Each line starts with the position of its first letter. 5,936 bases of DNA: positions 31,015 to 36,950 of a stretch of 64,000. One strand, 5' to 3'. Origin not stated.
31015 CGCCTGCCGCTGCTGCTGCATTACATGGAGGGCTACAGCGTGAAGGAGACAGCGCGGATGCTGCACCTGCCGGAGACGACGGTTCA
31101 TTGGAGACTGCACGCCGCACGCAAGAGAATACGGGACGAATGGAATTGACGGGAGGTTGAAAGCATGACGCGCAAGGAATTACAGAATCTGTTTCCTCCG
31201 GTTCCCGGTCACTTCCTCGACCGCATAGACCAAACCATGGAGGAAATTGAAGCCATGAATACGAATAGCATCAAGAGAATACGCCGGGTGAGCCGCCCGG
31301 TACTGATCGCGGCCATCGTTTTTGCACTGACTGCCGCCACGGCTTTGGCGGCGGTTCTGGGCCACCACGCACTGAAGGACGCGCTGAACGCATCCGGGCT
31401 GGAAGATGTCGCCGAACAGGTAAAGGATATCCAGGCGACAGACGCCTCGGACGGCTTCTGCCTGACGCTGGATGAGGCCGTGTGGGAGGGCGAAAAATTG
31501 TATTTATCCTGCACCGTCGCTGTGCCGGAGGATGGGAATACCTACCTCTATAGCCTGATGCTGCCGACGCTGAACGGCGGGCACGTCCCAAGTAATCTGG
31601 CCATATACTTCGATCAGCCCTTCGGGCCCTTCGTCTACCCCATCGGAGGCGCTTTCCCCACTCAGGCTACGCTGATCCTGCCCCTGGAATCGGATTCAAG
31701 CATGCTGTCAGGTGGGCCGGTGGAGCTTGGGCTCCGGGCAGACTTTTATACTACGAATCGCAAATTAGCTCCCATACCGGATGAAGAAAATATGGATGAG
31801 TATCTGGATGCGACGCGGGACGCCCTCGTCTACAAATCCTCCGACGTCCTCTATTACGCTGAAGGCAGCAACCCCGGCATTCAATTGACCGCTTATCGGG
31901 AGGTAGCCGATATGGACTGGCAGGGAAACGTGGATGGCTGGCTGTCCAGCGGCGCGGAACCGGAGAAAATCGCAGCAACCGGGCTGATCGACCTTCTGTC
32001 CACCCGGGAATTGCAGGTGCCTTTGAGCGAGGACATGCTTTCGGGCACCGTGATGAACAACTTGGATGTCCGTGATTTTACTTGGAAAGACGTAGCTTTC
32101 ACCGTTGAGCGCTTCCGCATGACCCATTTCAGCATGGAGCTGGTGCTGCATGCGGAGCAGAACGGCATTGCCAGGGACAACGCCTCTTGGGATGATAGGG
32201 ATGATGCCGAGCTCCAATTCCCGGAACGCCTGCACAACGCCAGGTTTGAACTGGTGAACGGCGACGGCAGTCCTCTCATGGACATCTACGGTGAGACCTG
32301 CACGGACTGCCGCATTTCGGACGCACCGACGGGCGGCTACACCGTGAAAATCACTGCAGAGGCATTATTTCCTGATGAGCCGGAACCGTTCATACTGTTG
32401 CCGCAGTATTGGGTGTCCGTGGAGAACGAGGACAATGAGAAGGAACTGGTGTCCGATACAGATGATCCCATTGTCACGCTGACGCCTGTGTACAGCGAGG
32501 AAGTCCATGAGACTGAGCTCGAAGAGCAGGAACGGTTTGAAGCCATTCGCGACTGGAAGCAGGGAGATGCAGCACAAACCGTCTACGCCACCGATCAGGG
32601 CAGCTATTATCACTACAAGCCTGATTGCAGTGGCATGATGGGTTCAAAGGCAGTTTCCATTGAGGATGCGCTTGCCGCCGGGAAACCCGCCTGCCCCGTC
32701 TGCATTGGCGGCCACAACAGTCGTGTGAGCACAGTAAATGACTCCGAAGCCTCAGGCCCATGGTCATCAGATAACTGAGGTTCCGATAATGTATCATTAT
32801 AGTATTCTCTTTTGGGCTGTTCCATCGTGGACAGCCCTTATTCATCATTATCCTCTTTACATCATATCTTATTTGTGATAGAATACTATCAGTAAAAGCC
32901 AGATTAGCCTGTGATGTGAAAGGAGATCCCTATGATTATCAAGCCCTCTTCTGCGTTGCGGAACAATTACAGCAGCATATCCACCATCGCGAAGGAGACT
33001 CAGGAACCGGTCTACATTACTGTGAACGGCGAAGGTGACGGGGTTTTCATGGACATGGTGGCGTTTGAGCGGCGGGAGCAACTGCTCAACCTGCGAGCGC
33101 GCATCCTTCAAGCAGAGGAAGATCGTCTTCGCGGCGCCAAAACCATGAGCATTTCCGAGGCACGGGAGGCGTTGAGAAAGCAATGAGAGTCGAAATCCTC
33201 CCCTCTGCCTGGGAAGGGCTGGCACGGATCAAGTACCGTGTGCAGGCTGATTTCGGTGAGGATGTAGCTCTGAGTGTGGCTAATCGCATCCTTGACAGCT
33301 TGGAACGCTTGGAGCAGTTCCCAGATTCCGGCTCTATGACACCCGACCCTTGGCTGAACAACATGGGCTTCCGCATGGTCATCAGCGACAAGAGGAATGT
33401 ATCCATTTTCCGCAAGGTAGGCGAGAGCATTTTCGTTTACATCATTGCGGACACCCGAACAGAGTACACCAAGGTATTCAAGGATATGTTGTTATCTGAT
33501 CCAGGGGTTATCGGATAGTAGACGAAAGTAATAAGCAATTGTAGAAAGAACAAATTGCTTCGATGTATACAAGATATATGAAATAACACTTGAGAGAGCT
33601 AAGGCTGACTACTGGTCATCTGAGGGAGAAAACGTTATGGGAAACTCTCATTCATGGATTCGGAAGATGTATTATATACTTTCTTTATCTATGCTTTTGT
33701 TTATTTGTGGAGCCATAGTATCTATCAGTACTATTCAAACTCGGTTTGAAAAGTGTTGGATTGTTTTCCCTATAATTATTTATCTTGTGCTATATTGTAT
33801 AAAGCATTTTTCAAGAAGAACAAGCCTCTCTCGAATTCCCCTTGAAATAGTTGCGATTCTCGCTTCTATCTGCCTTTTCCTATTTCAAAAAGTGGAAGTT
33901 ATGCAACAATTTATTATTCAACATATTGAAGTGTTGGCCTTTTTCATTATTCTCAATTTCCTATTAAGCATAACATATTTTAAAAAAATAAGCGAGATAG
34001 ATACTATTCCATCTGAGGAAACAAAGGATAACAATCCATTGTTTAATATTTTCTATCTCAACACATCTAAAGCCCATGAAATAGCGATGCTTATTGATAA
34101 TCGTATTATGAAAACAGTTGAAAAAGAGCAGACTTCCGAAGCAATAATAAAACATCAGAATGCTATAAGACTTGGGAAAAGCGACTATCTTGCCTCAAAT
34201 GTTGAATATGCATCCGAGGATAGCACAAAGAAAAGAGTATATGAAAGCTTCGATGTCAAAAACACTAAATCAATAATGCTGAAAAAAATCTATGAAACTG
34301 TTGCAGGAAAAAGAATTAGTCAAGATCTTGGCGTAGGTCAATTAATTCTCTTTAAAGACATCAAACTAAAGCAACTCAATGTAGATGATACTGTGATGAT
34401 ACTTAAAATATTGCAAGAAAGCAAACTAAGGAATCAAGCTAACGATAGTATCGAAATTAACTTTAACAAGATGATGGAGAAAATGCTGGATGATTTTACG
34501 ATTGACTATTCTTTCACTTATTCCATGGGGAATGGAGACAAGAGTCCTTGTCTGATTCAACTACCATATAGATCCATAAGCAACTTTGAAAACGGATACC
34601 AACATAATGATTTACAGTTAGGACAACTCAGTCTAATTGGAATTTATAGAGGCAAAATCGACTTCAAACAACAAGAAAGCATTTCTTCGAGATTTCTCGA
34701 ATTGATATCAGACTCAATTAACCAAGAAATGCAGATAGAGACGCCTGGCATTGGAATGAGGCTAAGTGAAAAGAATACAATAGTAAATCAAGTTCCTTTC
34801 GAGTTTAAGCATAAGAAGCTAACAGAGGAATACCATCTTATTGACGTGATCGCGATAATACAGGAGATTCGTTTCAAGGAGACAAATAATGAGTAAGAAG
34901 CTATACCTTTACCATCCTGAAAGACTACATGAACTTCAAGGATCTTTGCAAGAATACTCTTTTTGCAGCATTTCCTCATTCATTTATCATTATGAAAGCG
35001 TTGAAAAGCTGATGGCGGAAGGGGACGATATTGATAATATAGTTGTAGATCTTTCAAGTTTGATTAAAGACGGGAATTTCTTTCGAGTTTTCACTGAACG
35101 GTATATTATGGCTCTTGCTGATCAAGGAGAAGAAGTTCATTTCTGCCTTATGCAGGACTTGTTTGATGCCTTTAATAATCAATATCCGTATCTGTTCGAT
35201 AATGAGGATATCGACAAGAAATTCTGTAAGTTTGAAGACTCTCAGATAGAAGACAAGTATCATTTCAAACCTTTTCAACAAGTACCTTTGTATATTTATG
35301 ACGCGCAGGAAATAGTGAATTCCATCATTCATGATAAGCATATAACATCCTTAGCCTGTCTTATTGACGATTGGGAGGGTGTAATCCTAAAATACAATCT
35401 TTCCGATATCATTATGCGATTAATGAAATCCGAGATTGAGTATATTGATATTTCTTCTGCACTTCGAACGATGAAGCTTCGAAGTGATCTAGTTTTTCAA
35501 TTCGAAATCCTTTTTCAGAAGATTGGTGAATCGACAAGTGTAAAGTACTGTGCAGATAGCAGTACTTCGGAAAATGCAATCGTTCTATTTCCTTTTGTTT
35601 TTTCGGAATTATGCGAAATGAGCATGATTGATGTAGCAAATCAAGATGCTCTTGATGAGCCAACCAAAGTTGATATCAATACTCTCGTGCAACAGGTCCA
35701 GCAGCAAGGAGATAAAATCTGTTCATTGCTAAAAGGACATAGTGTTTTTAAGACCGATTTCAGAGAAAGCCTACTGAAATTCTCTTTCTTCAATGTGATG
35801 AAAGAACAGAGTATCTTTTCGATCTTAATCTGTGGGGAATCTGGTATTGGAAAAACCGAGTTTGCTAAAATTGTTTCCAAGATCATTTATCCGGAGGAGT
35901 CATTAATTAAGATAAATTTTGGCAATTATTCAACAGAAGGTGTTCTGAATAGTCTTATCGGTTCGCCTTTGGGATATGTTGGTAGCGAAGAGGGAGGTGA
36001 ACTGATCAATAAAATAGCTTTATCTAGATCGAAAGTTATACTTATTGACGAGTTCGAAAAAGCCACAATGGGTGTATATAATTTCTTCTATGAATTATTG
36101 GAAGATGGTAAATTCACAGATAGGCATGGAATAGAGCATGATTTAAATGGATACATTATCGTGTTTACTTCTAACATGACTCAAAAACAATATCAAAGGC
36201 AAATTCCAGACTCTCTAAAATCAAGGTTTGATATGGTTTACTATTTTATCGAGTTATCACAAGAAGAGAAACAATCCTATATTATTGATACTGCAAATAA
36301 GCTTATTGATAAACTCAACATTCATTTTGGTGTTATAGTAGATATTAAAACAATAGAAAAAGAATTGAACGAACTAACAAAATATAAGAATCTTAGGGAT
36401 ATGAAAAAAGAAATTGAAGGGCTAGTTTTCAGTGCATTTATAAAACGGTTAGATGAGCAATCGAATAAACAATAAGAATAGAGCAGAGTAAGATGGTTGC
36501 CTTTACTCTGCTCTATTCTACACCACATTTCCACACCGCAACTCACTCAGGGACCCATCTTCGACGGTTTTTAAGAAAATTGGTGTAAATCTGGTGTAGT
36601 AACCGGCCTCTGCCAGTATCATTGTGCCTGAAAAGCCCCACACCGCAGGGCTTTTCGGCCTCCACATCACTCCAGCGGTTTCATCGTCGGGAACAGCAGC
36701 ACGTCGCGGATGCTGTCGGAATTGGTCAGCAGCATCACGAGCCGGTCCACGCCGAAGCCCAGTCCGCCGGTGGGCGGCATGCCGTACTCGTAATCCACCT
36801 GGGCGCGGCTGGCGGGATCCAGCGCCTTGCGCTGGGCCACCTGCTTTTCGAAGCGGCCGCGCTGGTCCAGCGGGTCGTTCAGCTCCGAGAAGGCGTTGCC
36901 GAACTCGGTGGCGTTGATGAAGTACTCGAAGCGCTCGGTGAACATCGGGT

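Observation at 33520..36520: AT-rich two-gene module (4-TM protein plus ClpB-D2-like AAA+ ATPase) at the distal end of the element: candidate novel or Dodola-like antiphage system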

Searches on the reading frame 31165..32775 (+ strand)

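Call 60: search_protein_families(library=pfam, proteins=[window:31165-32775:+], max_evalue=0.001)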
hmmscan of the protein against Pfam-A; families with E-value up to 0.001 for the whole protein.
window:31165-32775:+ (537 aa): 0 families

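Call 89: search_protein_families(library=padloc, proteins=[window:31165-32775:+], max_evalue=0.01)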
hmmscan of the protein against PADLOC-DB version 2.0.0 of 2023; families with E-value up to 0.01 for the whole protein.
window:31165-32775:+ (537 aa): 0 families

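Call 92: search_protein_families(library=pfam, proteins=[window:31165-32775:+], max_evalue=10)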
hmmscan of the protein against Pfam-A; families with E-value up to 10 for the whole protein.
window:31165-32775:+ (537 aa): 3 families
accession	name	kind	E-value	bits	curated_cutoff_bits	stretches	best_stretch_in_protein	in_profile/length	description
PF13786.12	DUF4179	-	0.0043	17.9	30.1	1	39-118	3-92/94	Domain of unknown function (DUF4179)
PF02405.21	MlaE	-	0.15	12.1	22.5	1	25-66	83-126/212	Permease MlaE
PF09716.15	ETRAMP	-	0.24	11.9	29.1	1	26-71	35-79/81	Malarial early transcribed membrane protein (ETRAMP)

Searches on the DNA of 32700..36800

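Call 91: search_rna_families(source=window, start=32700, end=36800, threshold=evalue, max_evalue=0.1)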
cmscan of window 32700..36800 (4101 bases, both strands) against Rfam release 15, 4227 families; matches with E-value up to 0.1: 0.
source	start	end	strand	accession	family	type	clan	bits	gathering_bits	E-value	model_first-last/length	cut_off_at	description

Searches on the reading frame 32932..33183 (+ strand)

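Call 60: search_protein_families(library=pfam, proteins=[window:32932-33183:+], max_evalue=0.001)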
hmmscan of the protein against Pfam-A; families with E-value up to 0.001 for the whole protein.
window:32932-33183:+ (84 aa): 1 family
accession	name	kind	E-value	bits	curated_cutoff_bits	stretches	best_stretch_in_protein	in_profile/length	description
PF02604.26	PhdYeFM_antitox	-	1e-10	41.6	29.8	1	1-70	1-69/74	Antitoxin Phd_YefM, type II toxin-antitoxin system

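Call 89: search_protein_families(library=padloc, proteins=[window:32932-33183:+], max_evalue=0.01)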
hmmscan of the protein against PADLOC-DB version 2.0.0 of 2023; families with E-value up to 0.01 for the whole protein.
window:32932-33183:+ (84 aa): 0 families

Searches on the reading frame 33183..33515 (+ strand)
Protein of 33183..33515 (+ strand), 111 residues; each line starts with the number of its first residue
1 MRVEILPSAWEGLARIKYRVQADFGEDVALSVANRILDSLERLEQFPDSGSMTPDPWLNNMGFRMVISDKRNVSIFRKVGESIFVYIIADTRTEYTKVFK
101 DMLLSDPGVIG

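Call 60: search_protein_families(library=pfam, proteins=[window:33183-33515:+], max_evalue=0.001)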
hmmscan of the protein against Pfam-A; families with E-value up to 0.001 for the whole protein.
window:33183-33515:+ (111 aa): 0 families

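Call 89: search_protein_families(library=padloc, proteins=[window:33183-33515:+], max_evalue=0.01)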
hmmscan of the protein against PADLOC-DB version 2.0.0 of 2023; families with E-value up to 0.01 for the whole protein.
window:33183-33515:+ (111 aa): 0 families

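Call 90: search_solved_structures(query=window:33183-33515:+, max_evalue=10)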
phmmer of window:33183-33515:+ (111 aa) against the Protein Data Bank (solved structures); distinct sequences matched with E-value up to 10: 4.
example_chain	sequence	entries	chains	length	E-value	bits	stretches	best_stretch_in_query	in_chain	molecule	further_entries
1xmc_A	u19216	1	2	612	0.33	14.1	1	65-109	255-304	Peroxisomal carnitine O-octanoyltransferase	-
1xmd_A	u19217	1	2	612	0.33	14.1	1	65-109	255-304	Peroxisomal carnitine O-octanoyltransferase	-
1xl7_A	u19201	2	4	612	0.33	14.1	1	65-109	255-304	Peroxisomal carnitine O-octanoyltransferase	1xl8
4y1g_A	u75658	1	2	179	1.6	12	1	44-93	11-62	Uncharacterized protein SAV1875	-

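Call 92: search_protein_families(library=pfam, proteins=[window:33183-33515:+], max_evalue=10)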
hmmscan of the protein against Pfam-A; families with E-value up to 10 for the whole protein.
window:33183-33515:+ (111 aa): 1 family
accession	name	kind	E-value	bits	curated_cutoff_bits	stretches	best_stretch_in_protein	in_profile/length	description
PF05016.21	ParE_toxin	-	0.0033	18.4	23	1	3-66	1-60/89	ParE toxin of type II toxin-antitoxin system, parDE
